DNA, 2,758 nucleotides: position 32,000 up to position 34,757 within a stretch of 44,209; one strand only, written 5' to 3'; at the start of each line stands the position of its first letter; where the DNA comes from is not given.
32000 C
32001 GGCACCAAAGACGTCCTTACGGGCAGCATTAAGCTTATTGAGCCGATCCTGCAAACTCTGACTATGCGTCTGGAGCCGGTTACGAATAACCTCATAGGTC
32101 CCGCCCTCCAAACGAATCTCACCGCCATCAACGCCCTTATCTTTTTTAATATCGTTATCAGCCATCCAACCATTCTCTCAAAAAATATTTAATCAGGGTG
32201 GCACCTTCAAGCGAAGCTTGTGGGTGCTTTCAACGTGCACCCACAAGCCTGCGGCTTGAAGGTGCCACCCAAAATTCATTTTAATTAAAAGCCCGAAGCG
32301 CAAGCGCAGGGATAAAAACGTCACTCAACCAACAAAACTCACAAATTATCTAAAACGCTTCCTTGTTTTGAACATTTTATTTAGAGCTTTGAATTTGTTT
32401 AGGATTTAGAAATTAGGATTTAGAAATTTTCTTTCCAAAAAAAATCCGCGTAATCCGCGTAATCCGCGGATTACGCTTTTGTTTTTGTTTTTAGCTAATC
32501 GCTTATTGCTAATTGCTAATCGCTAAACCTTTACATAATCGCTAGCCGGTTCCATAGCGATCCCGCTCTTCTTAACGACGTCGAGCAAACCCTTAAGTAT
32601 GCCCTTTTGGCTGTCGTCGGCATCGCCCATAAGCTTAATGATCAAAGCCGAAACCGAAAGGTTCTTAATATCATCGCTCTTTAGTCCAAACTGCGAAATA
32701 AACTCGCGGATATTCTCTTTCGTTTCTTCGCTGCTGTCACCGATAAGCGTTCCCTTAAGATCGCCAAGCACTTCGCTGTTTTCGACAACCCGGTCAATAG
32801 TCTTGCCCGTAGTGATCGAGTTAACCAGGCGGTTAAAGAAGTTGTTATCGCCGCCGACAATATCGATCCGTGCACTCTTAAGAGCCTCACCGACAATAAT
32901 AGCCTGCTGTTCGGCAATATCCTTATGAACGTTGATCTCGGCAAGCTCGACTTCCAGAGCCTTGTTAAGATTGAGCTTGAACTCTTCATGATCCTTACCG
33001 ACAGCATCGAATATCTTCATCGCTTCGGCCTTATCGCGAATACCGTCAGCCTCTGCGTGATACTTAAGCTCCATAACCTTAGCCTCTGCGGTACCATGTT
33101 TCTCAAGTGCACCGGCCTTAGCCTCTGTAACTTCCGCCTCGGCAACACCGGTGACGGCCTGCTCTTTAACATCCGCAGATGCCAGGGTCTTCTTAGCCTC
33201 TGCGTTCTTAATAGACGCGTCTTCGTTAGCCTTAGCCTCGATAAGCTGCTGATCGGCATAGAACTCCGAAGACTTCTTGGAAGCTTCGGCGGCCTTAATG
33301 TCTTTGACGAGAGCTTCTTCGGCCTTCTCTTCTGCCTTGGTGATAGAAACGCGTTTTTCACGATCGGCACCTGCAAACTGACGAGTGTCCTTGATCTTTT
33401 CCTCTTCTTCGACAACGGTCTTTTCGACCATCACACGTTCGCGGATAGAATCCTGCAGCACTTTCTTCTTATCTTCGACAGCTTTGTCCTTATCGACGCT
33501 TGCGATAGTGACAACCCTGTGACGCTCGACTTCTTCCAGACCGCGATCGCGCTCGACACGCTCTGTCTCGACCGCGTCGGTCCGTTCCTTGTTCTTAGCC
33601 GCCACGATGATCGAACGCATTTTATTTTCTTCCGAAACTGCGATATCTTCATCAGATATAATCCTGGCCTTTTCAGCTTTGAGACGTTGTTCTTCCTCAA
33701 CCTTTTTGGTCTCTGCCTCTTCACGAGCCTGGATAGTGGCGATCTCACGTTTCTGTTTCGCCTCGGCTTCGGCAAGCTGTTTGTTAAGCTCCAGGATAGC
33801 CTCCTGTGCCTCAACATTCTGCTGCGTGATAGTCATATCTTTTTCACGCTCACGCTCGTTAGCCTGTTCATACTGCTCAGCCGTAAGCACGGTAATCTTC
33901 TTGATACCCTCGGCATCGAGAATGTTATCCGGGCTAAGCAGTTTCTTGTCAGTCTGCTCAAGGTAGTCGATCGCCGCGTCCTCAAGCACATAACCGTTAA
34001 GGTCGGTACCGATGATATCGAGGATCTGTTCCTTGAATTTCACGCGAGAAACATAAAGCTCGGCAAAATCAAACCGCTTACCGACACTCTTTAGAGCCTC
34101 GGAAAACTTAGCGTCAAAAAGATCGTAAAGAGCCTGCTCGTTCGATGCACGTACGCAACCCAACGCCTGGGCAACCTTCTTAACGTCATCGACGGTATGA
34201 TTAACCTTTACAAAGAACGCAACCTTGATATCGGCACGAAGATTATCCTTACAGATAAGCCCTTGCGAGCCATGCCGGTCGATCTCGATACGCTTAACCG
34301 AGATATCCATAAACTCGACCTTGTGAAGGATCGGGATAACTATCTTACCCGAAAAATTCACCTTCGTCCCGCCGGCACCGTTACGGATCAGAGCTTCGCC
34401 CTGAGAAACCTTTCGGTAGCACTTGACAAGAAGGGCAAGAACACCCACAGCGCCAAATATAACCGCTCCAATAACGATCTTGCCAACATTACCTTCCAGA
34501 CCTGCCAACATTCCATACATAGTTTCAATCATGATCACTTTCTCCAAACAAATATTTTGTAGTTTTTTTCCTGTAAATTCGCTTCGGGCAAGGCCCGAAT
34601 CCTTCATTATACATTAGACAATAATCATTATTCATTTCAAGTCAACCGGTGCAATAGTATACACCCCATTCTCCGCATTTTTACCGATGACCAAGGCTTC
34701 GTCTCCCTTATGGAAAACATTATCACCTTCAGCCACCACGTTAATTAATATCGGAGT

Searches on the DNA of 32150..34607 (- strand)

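Call 58: search_rna_families(source=window, start=32150, end=32600, threshold=evalue, max_evalue=1)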
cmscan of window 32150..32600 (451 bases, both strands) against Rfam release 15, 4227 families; matches with E-value up to 1: 9.
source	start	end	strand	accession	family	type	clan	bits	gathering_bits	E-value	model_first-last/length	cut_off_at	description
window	32192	32274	-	RF00958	mir-498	Gene; miRNA;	-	26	85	0.0073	1-85/85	no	mir-498 microRNA precursor family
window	32195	32271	+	RF03619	mir-5729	Gene; miRNA;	-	22.5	41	0.041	1-79/79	no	mir-5729 microRNA precursor family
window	32442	32532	-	RF02316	TtnuHACA9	Gene; snRNA; snoRNA; HACA-box;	-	22.4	100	0.26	1-135/135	no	Tetrahymena snoRNA TtnuHACA9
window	32404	32527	+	RF04128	MIR8562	Gene; miRNA;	-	22.3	211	0.059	59-197/242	no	MIR8562 microRNA precursor family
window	32192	32274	-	RF03614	mir-3431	Gene; miRNA;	-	21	100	0.056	1-86/86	no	mir-3431 microRNA precursor family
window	32437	32499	-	RF00616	LhrC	Gene; sRNA;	CL00114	21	110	0.88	1-111/111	no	Listeria LhrC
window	32428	32513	-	RF02621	BSnc120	Gene; sRNA;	-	20.5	114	0.045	1-88/88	no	Brucella sRNA 120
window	32404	32477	+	RF00512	Leu_leader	Cis-reg; leader;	-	17.2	50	0.53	1-148/148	no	Leucine operon leader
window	32450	32495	-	RF00023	tmRNA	Gene;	CL00001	11.5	47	0.012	93-140/374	no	transfer-messenger RNA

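Call 60: search_rna_families(sources=[L144, L161, L189, L168, L014, L072, L087, L089, L018, L120, L055, L043, L102, L035, L183, L204, L071, L121, L145, L146], threshold=gathering)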
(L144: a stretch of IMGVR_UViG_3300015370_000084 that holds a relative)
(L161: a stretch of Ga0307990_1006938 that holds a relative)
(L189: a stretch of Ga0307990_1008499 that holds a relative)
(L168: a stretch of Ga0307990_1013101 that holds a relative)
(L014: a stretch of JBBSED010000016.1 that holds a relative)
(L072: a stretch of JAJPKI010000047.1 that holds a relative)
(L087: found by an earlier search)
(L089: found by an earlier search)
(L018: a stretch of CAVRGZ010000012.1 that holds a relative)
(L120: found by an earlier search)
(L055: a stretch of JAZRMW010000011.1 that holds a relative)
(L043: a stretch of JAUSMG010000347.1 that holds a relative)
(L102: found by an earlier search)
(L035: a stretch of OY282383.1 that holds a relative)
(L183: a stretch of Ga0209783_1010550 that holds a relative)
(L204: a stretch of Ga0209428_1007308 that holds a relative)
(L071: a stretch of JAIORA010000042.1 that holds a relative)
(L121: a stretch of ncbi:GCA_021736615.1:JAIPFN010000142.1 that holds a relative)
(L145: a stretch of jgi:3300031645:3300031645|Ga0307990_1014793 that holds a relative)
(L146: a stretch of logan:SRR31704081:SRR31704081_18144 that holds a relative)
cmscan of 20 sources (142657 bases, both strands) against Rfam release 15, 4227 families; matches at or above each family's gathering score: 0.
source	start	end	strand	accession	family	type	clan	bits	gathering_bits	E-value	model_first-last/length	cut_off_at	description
